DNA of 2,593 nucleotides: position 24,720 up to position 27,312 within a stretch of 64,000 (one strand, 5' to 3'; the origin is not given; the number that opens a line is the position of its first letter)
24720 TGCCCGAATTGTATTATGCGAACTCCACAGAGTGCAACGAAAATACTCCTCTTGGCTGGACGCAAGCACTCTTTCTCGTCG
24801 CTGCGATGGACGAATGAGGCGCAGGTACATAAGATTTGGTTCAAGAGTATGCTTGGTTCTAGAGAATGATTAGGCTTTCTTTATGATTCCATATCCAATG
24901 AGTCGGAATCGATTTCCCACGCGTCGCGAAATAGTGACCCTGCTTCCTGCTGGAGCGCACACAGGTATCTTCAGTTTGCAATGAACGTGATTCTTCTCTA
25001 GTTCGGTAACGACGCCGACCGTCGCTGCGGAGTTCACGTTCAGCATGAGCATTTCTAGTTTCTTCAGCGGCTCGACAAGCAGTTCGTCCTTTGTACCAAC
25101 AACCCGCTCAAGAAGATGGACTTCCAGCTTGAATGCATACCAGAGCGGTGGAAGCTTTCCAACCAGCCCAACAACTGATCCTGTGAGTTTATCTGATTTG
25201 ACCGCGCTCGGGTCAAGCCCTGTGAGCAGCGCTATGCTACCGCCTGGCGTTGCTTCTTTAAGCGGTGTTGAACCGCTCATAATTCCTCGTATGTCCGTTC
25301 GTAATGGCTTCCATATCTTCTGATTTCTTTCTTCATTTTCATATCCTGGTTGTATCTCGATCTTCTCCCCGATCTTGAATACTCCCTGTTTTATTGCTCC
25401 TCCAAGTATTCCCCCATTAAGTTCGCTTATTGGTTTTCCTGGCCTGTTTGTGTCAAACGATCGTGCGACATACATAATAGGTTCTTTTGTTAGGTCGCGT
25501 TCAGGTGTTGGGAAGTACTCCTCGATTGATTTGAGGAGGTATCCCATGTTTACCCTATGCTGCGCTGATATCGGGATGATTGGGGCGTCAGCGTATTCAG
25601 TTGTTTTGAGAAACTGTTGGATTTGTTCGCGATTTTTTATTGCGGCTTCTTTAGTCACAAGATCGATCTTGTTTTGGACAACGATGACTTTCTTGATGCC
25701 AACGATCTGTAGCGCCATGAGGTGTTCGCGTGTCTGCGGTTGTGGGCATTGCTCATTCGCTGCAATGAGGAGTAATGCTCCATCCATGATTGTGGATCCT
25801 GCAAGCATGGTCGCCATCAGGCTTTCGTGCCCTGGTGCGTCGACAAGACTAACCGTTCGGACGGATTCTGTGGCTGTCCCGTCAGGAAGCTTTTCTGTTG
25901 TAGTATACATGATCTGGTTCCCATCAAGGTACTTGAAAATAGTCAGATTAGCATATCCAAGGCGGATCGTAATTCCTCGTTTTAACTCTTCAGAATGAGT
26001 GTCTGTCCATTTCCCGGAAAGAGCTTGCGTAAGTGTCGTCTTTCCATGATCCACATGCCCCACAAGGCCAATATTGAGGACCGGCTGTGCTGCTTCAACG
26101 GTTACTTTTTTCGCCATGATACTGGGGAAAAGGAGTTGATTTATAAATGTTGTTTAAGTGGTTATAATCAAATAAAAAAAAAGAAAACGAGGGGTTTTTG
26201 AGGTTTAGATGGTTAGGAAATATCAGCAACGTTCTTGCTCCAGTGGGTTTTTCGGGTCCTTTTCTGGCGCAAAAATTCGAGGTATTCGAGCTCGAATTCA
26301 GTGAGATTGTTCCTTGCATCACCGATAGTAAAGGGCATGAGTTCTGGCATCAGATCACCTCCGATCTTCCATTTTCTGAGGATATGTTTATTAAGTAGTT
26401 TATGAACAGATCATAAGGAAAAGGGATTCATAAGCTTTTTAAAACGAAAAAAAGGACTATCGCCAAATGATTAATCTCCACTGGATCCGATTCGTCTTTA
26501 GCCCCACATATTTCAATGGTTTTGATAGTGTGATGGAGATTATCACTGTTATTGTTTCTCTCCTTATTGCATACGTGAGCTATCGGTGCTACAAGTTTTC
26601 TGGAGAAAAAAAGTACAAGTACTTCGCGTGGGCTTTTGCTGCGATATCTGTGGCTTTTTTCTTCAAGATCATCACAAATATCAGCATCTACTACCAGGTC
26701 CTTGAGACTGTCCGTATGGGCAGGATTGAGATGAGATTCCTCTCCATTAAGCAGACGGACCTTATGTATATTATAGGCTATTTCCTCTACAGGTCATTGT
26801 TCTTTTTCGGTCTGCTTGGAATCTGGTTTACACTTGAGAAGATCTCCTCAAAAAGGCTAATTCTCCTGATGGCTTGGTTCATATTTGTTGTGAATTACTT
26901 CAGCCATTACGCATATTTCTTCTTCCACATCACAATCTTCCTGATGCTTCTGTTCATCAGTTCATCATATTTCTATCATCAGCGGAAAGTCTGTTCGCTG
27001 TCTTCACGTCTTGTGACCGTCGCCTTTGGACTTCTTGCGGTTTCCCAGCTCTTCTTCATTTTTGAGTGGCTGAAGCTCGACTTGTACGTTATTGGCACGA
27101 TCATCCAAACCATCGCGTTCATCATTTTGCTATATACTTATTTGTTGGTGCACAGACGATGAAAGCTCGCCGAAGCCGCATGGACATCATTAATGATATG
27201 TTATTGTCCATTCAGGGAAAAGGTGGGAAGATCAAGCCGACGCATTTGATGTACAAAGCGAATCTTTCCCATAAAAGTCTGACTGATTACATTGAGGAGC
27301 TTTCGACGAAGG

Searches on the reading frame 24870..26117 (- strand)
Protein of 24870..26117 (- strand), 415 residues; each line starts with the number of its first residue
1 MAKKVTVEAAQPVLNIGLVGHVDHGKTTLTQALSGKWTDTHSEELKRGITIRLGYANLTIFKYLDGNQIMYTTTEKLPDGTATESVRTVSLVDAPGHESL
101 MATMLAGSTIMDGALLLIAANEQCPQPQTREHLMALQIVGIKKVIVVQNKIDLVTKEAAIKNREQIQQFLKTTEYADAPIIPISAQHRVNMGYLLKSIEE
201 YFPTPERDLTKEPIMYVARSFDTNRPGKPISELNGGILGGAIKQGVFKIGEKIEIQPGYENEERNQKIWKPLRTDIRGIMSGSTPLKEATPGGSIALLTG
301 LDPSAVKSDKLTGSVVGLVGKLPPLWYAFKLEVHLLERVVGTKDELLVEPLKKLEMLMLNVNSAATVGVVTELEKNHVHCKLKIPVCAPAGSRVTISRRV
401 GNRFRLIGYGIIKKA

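Call 71: search_protein_families(library=pfam, proteins=[window:24870-26117:-], max_evalue=0.0001)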
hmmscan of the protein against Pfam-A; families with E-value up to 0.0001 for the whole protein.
window:24870-26117:- (415 aa): 5 families
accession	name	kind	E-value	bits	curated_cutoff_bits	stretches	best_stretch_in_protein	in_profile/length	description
PF00009.33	GTP_EFTU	-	4.9e-34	118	26.5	1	12-203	2-187/188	Elongation factor Tu GTP binding domain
PF09173.17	eIF2_C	-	3.5e-30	104.5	22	1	329-412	3-86/86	Initiation factor eIF2 gamma, C terminal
PF03144.31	GTP_EFTU_D2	-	2.6e-05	25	30.3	1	235-303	1-62/73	Elongation factor Tu domain 2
PF03193.22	RsgA_GTPase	-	6.2e-05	23.3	30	0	111-199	23-105/174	RsgA GTPase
PF01926.29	MMR_HSR1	-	8.1e-05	23.1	21.9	0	16-150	2-113/113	50S ribosome-binding GTPase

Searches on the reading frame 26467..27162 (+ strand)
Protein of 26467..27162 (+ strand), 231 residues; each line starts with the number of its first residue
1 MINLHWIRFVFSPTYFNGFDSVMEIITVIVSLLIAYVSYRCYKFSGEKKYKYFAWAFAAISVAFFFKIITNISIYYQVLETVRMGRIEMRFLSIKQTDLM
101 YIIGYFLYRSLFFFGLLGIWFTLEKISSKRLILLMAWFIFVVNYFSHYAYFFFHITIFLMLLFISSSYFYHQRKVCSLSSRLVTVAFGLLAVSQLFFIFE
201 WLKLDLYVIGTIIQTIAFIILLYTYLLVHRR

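Call 71: search_protein_families(library=pfam, proteins=[window:26467-27162:+], max_evalue=0.0001)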
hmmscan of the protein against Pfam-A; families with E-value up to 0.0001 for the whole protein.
window:26467-27162:+ (231 aa): 1 family
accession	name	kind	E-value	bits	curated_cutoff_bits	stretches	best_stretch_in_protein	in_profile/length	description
PF24365.1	DUF7521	-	8.1e-05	23.3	27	1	22-72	3-53/82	Family of unknown function (DUF7521)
